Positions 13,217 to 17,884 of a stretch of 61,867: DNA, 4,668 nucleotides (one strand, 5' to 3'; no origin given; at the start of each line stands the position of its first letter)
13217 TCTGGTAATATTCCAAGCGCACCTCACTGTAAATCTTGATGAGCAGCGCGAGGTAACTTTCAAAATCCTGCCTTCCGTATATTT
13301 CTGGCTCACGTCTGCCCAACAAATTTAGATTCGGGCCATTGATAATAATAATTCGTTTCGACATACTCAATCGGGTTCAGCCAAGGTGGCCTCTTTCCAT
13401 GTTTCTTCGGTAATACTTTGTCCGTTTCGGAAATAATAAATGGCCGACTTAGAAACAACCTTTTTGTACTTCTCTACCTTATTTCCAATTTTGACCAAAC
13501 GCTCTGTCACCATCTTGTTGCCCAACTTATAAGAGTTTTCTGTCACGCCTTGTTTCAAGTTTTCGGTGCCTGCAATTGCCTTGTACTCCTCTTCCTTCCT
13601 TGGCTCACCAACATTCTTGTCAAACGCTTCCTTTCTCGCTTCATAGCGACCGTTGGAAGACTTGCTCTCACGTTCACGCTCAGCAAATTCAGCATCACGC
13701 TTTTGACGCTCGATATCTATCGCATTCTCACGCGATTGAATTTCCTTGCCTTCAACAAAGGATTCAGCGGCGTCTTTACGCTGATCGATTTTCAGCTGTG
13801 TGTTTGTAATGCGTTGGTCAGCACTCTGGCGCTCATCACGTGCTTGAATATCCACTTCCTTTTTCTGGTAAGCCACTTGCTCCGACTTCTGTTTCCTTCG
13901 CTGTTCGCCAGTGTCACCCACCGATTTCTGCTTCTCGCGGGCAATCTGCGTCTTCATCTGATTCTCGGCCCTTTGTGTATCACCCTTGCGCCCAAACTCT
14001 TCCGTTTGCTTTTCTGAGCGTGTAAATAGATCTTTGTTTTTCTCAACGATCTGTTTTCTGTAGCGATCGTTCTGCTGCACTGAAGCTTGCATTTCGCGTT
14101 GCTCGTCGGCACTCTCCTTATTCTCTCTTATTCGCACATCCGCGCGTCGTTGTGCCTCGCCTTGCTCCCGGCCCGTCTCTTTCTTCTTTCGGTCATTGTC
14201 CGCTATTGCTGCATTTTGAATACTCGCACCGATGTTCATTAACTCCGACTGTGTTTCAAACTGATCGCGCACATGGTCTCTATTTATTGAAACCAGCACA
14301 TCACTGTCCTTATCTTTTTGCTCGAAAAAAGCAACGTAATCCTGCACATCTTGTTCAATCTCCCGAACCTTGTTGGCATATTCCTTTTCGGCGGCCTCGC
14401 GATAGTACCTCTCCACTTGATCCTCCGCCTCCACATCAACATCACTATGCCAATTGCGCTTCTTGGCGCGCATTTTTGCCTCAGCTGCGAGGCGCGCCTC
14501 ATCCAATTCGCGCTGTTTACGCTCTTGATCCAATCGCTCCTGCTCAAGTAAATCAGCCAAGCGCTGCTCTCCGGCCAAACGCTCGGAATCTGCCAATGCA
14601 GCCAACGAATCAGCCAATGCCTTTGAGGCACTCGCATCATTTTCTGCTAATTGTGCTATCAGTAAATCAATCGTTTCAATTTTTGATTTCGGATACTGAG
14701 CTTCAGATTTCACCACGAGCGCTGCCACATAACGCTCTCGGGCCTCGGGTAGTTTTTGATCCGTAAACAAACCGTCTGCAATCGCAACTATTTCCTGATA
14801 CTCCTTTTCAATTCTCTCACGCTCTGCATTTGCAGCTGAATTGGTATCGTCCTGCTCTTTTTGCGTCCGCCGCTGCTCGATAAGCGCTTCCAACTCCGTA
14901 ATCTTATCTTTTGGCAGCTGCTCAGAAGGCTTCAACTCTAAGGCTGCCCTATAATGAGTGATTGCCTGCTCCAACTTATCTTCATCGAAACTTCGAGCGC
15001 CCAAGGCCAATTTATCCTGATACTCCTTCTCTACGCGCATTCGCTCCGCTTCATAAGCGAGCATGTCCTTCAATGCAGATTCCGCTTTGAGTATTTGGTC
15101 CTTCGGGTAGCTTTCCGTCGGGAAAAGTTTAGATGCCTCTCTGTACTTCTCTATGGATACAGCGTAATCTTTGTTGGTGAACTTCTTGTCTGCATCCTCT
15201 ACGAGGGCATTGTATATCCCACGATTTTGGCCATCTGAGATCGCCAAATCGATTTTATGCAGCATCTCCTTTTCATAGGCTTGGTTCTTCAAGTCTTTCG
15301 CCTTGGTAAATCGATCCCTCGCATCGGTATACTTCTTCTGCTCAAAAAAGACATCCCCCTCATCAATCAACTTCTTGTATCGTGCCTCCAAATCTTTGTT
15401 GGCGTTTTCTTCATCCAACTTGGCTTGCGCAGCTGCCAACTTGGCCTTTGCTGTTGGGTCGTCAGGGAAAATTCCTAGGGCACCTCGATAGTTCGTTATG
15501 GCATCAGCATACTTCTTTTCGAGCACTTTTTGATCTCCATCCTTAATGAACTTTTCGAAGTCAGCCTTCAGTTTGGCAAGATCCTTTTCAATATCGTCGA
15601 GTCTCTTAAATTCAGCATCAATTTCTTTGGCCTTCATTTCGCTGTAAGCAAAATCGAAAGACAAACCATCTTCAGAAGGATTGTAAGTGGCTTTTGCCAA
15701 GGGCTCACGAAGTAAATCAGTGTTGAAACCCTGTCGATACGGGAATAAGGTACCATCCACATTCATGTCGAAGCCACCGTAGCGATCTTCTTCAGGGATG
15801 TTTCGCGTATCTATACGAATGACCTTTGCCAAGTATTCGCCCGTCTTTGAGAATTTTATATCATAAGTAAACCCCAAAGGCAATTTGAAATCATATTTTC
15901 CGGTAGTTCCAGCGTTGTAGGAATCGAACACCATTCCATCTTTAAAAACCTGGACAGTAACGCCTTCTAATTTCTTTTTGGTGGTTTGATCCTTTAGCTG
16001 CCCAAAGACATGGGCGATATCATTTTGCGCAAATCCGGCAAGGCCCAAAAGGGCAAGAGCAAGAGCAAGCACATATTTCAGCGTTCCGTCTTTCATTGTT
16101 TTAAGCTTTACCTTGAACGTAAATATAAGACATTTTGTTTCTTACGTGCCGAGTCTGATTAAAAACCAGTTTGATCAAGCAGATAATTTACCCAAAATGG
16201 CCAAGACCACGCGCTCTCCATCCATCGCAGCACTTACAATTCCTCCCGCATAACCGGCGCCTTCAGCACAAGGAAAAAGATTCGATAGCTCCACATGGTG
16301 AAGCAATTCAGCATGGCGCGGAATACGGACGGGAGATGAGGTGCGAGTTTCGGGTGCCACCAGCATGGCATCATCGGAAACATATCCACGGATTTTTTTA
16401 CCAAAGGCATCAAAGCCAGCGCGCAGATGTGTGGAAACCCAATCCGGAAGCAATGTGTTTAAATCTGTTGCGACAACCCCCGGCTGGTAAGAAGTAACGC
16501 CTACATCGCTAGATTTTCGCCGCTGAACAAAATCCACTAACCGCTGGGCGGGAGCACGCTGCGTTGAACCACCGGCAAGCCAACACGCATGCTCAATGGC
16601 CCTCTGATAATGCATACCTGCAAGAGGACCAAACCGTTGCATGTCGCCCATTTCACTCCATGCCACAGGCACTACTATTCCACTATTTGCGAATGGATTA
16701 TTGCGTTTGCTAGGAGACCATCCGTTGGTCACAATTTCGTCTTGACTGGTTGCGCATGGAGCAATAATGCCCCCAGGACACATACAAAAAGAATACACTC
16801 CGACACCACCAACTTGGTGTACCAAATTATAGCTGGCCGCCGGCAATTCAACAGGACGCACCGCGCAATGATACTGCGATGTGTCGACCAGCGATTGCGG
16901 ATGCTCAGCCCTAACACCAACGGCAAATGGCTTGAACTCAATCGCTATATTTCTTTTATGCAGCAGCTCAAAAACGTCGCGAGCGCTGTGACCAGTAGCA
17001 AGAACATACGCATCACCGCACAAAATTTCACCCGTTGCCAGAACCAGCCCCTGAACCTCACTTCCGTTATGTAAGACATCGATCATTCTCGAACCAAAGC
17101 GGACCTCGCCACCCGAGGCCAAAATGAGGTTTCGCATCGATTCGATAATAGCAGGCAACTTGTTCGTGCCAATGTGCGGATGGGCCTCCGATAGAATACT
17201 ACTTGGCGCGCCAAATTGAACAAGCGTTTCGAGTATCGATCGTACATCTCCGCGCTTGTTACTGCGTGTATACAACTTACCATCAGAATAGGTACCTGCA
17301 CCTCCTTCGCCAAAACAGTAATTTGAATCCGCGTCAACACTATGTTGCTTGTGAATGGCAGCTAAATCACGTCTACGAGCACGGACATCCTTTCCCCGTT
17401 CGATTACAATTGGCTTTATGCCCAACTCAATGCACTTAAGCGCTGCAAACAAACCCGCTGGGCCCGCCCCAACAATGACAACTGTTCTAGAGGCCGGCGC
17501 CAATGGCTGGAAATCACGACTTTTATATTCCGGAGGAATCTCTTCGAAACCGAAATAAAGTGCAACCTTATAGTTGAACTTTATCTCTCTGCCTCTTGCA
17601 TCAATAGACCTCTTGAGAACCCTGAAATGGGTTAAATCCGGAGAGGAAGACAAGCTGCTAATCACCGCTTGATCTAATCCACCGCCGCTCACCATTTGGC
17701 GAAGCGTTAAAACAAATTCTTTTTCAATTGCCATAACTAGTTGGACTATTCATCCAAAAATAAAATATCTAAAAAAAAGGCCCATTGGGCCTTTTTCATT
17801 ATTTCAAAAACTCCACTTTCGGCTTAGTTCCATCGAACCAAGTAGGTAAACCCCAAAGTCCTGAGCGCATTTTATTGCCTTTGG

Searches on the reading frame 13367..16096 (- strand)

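Call 19: search_protein_families(library=pfam, proteins=[window:13367-16096:-], max_evalue=0.00001)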
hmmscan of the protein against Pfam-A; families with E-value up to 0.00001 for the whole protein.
window:13367-16096:- (909 aa): 1 family
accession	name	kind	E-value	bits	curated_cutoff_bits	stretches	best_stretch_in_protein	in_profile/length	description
PF13414.12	TPR_11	-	1.7e-12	47.2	26.8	0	187-227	1-41/42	TPR repeat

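Call 48: search_protein_families(library=ncbifam, proteins=[window:13367-16096:-], max_evalue=0.00001)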
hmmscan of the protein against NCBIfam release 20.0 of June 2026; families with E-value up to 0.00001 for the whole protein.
window:13367-16096:- (909 aa): 0 families

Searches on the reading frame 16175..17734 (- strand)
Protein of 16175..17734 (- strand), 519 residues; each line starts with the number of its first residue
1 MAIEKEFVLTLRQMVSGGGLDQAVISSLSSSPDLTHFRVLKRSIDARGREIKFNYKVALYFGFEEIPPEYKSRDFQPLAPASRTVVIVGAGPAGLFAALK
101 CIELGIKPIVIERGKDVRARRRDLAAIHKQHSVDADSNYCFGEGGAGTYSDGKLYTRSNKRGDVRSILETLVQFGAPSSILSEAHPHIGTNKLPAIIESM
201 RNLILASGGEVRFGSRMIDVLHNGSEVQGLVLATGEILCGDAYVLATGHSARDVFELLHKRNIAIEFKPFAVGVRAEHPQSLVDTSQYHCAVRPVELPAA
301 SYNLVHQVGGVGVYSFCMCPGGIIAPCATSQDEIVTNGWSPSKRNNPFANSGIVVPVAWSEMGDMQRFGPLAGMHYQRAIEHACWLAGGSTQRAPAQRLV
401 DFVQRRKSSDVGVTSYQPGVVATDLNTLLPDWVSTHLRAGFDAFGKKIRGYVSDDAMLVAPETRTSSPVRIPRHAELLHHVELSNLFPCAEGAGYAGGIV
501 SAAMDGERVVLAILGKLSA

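Call 19: search_protein_families(library=pfam, proteins=[window:16175-17734:-], max_evalue=0.00001)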
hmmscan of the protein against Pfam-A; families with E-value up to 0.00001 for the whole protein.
window:16175-17734:- (519 aa): 2 families
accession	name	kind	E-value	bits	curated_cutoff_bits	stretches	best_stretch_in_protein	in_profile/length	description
PF21688.3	FAD-depend_C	-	9.2e-69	232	27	1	269-465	1-197/197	FAD-dependent protein, C-terminal domain-like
PF01266.30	DAO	-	4.3e-09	36.8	27.9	0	85-131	2-50/353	FAD dependent oxidoreductase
